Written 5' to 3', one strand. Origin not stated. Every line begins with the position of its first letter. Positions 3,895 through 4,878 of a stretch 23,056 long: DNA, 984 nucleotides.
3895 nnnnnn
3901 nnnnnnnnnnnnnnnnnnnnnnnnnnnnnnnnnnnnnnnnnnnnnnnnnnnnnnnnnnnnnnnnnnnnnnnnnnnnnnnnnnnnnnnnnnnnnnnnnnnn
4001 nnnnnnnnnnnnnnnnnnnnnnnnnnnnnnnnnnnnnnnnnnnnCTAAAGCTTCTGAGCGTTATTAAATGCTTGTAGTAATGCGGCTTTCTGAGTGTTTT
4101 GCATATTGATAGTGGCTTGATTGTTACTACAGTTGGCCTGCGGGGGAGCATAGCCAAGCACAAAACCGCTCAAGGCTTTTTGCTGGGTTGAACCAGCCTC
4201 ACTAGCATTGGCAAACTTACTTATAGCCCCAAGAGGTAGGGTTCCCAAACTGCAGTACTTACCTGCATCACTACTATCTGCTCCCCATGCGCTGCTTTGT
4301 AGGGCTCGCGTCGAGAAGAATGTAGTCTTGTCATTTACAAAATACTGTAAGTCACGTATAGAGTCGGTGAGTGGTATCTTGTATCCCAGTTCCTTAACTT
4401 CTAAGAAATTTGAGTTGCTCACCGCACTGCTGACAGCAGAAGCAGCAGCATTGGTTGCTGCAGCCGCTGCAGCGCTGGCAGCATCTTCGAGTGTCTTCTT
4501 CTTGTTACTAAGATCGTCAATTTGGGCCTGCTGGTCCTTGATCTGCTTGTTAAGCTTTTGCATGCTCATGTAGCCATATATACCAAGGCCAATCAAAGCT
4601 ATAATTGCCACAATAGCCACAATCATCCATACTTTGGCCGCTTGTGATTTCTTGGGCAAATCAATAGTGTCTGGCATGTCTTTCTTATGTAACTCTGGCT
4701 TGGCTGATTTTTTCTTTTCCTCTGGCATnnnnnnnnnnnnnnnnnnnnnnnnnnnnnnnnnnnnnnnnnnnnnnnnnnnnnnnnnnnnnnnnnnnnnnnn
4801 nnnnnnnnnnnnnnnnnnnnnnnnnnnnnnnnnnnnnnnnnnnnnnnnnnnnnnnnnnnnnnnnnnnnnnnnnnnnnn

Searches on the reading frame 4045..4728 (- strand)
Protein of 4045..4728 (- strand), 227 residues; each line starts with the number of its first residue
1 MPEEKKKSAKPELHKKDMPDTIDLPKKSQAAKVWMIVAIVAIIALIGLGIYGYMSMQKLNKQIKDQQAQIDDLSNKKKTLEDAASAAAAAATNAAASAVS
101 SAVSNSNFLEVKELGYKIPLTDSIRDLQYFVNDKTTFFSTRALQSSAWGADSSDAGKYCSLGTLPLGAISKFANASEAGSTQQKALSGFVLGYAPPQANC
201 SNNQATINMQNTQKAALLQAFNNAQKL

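Call 13: search_protein_families(library=pfam, proteins=[window:4045-4728:-], max_evalue=0.001)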
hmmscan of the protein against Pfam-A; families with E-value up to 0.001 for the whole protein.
window:4045-4728:- (227 aa): 1 family
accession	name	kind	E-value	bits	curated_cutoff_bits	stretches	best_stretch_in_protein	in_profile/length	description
PF04977.20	DivIC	-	2.2e-05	24.6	28.9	1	40-82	3-45/80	Septum formation initiator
